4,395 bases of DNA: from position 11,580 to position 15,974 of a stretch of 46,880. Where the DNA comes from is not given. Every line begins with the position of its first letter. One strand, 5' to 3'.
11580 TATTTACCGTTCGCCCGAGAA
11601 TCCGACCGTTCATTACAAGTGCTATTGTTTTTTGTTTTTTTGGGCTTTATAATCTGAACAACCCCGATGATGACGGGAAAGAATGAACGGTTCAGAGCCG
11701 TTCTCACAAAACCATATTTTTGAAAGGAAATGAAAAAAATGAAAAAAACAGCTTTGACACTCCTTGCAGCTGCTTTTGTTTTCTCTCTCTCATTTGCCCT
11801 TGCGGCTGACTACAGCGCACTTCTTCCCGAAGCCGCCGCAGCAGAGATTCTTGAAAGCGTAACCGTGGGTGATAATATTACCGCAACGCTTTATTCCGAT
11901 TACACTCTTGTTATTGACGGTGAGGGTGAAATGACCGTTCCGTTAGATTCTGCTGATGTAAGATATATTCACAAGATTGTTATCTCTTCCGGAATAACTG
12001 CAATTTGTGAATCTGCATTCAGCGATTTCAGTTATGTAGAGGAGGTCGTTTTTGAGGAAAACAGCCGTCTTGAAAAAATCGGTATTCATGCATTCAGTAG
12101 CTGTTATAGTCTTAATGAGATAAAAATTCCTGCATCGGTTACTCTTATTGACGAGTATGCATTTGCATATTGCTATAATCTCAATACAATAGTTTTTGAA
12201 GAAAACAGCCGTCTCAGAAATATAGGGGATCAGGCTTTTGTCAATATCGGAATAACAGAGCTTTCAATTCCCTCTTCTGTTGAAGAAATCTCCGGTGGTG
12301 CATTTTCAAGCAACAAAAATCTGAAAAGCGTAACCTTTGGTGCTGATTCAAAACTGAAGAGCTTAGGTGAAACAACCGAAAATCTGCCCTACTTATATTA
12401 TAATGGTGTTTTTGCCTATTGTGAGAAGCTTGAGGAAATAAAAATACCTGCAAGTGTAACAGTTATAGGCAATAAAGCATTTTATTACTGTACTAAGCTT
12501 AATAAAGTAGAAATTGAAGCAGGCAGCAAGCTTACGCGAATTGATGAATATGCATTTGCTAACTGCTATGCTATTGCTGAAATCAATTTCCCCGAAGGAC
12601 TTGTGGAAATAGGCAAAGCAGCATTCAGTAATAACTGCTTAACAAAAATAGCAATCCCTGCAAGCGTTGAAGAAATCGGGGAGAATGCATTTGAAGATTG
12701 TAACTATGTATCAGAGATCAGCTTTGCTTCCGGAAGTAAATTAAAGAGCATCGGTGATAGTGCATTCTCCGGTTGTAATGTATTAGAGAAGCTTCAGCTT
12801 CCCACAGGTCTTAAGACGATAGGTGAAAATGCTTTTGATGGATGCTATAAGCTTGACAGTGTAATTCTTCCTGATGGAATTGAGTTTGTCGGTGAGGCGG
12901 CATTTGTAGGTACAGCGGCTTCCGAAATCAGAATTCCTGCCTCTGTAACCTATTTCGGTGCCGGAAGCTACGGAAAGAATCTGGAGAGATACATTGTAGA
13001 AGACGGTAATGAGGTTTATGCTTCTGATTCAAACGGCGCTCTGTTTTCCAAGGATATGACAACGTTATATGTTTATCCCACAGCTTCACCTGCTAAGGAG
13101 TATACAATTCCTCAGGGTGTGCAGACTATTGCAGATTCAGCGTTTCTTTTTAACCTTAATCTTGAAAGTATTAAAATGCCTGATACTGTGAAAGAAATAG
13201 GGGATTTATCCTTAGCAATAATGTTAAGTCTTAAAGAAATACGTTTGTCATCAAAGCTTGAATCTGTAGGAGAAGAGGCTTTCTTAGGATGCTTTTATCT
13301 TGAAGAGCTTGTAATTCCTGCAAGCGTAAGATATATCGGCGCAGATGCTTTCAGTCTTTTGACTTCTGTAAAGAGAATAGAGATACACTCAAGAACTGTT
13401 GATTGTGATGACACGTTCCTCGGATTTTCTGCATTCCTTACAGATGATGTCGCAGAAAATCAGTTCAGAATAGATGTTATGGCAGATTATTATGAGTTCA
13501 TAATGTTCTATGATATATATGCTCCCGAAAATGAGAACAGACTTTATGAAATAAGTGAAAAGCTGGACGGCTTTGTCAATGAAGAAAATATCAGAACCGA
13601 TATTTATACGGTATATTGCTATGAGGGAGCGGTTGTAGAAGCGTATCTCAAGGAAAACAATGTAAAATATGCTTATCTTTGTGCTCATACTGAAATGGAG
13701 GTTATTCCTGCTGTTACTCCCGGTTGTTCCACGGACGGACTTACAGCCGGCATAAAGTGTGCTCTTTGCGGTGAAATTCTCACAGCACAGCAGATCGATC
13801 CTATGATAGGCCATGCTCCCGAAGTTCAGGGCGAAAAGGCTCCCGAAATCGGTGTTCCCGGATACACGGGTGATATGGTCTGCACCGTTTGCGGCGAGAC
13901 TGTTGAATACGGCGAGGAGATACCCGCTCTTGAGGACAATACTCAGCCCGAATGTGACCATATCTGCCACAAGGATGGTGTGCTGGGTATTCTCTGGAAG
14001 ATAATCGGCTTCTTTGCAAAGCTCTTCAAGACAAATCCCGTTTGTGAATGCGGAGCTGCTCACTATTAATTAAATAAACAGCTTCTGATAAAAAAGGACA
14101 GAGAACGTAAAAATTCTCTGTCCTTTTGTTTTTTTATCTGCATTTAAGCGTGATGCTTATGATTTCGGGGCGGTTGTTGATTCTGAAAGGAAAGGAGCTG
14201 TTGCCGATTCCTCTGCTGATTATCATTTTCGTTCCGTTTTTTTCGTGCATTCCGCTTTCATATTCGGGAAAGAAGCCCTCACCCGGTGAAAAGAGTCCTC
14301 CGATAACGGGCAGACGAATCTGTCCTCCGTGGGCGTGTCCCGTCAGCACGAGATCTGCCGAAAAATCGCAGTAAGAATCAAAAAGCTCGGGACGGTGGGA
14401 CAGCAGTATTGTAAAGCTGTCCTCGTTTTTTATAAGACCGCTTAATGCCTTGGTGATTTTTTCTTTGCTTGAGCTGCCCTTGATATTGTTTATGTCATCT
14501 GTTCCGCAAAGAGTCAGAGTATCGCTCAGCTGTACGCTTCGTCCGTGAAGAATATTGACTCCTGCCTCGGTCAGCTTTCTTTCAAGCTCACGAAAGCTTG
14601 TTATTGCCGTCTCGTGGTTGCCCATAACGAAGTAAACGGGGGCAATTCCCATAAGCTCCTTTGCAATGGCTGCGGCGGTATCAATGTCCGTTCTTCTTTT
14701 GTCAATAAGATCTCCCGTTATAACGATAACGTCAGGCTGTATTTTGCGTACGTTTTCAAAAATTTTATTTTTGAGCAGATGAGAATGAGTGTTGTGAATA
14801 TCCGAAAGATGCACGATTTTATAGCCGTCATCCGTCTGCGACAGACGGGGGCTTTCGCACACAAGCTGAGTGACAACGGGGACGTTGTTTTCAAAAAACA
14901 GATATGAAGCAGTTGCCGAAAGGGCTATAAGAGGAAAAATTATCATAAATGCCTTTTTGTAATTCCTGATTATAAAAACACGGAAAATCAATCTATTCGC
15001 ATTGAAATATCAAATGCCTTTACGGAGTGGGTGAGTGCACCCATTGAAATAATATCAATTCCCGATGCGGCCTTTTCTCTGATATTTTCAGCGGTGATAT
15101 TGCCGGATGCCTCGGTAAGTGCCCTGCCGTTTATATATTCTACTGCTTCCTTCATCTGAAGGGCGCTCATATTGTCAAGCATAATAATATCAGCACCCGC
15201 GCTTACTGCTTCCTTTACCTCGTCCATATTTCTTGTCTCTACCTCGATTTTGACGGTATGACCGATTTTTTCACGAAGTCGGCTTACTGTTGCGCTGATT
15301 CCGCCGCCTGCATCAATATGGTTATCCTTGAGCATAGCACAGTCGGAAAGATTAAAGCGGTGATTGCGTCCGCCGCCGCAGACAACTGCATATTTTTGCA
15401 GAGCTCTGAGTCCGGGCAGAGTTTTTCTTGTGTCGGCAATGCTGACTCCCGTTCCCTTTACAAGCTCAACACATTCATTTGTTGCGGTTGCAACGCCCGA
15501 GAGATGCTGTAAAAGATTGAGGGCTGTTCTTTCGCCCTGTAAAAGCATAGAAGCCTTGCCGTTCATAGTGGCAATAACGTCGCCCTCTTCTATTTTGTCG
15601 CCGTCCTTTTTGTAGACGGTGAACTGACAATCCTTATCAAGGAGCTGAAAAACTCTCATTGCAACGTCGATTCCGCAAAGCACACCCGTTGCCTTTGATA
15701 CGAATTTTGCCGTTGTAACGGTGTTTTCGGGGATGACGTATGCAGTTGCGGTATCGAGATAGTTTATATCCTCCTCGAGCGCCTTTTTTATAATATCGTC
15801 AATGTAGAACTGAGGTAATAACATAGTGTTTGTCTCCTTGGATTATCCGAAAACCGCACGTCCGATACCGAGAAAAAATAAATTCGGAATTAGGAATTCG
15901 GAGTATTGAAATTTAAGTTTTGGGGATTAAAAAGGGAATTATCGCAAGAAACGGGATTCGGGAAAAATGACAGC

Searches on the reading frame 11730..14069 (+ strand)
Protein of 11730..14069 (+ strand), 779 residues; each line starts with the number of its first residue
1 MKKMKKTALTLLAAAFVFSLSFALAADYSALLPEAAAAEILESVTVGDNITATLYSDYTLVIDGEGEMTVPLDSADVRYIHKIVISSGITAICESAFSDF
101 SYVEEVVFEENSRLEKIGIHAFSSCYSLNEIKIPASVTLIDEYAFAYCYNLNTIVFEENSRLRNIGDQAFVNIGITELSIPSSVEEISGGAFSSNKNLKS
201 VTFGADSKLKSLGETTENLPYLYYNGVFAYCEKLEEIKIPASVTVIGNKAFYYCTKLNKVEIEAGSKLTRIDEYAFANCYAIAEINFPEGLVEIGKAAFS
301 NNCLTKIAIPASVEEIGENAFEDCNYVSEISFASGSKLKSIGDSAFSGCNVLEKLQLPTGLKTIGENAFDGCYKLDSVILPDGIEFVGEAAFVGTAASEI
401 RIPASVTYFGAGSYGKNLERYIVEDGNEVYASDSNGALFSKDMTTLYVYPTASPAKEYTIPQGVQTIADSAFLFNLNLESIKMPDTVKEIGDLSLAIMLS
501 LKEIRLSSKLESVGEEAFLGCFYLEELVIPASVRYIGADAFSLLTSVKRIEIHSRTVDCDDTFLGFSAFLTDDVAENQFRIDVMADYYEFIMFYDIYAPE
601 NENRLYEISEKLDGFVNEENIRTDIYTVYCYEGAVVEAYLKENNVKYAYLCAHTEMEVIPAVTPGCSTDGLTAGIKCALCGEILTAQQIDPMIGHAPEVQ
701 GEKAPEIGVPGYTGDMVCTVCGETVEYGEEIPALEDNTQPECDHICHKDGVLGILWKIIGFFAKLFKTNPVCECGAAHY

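Call 3: search_protein_families(library=pfam, proteins=[window:11730-14069:+])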
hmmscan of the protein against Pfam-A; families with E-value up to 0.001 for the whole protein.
window:11730-14069:+ (779 aa): 2 families
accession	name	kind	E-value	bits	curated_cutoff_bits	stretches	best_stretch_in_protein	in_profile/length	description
PF13306.12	LRR_5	-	4.7e-98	324.3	27.7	4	293-414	2-120/127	BspA type Leucine rich repeat region (6 copies)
PF13855.12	LRR_8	-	6.6e-14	51.9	27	0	335-379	10-55/61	Leucine rich repeat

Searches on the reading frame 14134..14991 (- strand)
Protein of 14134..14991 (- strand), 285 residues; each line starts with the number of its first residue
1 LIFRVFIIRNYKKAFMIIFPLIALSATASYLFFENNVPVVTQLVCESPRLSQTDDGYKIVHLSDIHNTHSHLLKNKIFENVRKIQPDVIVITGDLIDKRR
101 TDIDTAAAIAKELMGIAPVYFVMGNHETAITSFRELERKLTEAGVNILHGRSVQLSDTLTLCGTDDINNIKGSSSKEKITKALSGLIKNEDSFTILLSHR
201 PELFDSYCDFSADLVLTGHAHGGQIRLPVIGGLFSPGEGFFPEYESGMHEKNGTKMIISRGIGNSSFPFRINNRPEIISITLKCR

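Call 12: search_protein_families(library=pfam, proteins=[window:14134-14991:-])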
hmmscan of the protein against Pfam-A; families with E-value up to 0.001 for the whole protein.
window:14134-14991:- (285 aa): 2 families
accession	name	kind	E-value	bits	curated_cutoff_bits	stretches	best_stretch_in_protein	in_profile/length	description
PF00149.33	Metallophos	-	2.8e-17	64.2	21.5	1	58-222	2-190/191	Calcineurin-like phosphoesterase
PF12850.12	Metallophos_2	-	1.8e-07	31.7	27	1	58-157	2-60/154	Calcineurin-like phosphoesterase superfamily domain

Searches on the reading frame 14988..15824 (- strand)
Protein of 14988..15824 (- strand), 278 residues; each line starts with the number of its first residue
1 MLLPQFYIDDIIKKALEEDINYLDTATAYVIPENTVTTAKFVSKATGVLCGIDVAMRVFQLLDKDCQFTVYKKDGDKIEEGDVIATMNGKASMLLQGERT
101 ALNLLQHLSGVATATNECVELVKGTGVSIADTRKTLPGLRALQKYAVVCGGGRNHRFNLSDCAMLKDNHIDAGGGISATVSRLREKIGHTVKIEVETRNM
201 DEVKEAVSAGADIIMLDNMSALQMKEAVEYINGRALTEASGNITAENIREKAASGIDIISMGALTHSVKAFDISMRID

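Call 12: search_protein_families(library=pfam, proteins=[window:14988-15824:-])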
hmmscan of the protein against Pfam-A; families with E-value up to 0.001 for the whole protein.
window:14988-15824:- (278 aa): 2 families
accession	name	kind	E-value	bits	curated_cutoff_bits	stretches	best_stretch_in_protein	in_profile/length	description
PF01729.25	QRPTase_C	-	1.4e-63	214.1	23.1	1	111-276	1-169/169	Quinolinate phosphoribosyl transferase, C-terminal domain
PF02749.22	QRPTase_N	-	1e-23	83.8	27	1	24-109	1-82/82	Quinolinate phosphoribosyl transferase, N-terminal domain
